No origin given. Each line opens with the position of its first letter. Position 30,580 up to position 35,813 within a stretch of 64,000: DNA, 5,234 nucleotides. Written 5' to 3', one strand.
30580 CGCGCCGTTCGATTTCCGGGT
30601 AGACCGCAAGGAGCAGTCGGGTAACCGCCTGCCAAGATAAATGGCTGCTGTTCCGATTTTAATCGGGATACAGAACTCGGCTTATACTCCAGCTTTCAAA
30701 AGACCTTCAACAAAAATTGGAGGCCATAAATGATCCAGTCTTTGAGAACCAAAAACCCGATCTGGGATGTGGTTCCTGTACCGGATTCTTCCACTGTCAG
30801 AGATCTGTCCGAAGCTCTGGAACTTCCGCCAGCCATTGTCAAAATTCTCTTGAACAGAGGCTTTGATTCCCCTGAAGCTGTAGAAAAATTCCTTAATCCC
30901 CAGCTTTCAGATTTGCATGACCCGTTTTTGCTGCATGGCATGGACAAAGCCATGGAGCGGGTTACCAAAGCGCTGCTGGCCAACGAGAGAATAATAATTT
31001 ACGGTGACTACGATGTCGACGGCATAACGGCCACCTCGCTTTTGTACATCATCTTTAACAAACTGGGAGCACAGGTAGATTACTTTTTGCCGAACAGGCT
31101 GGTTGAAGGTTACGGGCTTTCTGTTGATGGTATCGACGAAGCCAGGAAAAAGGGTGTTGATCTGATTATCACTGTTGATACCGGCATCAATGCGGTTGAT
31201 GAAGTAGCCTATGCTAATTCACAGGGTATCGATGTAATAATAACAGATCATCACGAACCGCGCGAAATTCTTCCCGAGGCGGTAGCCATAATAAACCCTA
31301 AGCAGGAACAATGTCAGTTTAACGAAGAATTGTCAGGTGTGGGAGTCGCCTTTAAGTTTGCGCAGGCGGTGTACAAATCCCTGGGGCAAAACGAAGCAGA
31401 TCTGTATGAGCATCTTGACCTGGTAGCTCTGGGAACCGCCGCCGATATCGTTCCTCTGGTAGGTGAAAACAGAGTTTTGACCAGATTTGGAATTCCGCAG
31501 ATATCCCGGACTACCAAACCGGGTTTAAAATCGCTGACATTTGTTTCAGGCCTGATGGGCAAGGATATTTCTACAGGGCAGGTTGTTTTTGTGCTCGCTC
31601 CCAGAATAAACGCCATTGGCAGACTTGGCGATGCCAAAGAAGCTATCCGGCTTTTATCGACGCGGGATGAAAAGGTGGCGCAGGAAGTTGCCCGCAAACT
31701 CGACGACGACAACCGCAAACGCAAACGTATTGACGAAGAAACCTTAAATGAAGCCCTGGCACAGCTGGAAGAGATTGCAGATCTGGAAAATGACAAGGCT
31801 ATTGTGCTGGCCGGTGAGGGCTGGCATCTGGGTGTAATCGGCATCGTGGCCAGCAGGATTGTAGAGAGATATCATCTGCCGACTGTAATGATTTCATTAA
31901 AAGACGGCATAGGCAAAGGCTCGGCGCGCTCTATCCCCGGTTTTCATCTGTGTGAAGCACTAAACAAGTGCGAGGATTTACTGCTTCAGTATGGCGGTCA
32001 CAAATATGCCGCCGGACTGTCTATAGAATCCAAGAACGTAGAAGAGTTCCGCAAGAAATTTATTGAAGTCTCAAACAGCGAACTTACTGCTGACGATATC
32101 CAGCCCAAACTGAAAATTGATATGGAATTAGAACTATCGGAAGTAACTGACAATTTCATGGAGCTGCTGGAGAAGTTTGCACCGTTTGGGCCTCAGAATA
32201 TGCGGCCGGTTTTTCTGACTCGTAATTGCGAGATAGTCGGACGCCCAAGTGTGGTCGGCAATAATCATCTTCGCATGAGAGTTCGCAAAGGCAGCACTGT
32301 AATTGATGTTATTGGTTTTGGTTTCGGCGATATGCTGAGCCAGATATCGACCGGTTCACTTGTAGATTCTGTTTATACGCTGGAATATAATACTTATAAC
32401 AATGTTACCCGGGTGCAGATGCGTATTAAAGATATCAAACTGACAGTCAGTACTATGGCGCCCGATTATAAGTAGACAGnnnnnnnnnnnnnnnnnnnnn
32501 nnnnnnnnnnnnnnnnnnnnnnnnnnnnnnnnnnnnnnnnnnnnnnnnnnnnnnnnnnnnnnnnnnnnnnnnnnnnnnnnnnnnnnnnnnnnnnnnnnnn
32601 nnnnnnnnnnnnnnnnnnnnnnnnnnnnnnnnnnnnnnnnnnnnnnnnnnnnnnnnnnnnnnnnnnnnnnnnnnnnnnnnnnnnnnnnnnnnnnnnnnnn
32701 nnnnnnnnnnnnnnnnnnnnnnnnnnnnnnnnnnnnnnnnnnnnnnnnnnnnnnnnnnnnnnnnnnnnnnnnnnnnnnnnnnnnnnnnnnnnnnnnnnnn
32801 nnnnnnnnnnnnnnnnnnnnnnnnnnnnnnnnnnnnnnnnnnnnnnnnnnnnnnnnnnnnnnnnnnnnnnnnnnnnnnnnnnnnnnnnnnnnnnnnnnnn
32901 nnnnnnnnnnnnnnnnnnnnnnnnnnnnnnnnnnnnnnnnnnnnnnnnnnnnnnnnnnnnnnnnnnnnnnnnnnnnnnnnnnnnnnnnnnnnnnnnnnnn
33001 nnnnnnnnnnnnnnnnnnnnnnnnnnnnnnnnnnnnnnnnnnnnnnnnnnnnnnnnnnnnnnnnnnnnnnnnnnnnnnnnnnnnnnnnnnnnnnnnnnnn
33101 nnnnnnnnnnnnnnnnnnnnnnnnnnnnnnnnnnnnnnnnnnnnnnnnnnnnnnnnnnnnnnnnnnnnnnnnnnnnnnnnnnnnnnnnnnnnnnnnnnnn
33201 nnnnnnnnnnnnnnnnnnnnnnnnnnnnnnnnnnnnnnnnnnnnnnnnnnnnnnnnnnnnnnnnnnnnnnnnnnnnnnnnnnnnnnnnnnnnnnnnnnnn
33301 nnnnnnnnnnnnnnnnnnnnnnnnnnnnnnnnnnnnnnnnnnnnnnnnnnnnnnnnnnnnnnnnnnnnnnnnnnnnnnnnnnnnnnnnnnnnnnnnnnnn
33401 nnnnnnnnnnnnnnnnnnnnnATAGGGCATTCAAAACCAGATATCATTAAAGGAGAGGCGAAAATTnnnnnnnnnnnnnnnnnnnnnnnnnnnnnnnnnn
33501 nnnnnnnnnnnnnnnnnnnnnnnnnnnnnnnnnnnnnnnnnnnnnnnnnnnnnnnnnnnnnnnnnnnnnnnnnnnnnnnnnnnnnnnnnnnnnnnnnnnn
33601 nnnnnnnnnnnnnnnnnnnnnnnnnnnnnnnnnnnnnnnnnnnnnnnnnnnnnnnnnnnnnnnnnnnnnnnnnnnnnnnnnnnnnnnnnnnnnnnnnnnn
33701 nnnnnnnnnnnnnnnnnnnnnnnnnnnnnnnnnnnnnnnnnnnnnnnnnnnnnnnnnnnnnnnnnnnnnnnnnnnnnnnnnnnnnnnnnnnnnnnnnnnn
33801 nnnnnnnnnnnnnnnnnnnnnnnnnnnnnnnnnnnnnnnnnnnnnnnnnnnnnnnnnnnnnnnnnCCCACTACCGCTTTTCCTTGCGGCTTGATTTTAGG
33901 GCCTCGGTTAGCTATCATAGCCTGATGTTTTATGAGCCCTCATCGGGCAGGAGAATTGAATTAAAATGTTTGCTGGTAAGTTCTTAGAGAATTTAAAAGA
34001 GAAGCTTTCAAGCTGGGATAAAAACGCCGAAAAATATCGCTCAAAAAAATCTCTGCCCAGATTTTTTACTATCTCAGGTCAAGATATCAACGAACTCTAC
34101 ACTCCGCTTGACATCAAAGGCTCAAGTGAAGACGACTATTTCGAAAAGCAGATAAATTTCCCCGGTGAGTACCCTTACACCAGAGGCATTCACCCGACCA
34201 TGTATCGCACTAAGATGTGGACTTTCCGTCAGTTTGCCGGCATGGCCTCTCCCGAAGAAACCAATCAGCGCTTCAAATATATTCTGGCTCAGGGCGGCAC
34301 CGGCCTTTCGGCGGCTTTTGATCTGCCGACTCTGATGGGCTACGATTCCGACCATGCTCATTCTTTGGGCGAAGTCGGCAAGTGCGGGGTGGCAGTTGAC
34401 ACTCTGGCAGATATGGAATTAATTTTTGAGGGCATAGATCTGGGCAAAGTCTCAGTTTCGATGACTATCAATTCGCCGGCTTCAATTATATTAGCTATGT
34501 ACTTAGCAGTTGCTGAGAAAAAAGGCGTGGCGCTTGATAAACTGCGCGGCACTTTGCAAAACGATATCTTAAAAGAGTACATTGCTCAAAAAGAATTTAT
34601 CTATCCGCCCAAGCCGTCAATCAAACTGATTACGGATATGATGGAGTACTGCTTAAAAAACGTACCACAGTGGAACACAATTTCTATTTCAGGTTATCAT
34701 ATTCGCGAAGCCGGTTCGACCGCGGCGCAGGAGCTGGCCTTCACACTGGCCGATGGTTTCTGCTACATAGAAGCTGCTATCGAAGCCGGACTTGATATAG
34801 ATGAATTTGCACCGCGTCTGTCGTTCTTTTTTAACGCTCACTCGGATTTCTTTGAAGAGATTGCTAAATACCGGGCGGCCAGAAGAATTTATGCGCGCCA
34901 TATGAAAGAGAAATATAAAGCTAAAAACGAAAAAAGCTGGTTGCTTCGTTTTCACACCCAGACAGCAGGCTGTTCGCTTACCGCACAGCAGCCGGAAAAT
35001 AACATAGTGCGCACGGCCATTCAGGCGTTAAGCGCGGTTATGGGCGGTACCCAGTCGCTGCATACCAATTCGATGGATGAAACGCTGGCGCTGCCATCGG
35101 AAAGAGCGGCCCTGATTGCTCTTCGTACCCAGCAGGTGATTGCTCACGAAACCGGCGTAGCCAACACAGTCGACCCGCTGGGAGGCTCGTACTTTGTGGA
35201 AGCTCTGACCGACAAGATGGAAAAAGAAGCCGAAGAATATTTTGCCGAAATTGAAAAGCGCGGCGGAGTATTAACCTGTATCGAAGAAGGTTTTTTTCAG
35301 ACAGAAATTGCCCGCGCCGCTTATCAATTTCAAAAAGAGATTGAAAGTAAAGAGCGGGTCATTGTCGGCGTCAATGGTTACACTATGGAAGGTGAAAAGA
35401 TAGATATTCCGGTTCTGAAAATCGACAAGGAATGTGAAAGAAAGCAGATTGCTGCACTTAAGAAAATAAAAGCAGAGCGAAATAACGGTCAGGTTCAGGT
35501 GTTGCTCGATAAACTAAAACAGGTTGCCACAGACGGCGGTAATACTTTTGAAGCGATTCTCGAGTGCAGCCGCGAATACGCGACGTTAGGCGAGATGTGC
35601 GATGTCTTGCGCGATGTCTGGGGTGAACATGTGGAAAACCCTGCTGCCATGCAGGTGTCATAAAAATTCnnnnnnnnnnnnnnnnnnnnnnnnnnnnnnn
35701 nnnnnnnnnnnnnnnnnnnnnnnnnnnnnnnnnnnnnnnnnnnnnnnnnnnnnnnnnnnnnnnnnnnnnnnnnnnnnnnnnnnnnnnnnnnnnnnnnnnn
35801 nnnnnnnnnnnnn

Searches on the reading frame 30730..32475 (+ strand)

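Call 38: search_protein_families(library=pfam, proteins=[window:30730-32475:+], max_evalue=0.00001)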
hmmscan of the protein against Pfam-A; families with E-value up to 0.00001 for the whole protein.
window:30730-32475:+ (581 aa): 3 families
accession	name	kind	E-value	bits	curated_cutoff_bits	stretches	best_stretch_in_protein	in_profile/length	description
PF01368.27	DHH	-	6.7e-32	110.8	28.1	1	87-236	1-125/125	DHH family, N-terminal domain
PF17768.7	RecJ_OB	-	1.6e-29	102.6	27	1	463-568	1-107/107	RecJ OB domain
PF02272.25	DHHA1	-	1.4e-14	54.8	25.9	1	354-447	1-99/102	DHHA1 domain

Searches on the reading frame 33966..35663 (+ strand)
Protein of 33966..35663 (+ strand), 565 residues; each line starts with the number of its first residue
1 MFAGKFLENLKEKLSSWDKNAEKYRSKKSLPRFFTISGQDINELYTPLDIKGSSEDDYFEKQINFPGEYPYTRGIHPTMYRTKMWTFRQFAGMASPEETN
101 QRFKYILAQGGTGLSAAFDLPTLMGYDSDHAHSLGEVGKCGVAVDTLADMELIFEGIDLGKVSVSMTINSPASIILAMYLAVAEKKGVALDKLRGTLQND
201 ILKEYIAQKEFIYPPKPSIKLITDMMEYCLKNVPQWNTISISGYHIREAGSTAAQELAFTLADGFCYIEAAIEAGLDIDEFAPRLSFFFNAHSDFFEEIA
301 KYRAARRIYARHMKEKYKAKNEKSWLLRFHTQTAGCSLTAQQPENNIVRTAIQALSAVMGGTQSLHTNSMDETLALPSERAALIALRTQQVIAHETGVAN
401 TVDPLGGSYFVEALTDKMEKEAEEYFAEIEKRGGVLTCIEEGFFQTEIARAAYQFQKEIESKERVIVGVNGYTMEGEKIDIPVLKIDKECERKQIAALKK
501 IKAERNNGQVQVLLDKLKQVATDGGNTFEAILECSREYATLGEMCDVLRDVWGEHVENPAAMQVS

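Call 38: search_protein_families(library=pfam, proteins=[window:33966-35663:+], max_evalue=0.00001)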
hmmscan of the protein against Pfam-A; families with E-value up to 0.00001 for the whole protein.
window:33966-35663:+ (565 aa): 1 family
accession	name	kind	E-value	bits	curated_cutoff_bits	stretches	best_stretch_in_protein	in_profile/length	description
PF01642.28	MM_CoA_mutase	-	1.3e-226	753.5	22.1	1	35-553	2-512/512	Methylmalonyl-CoA mutase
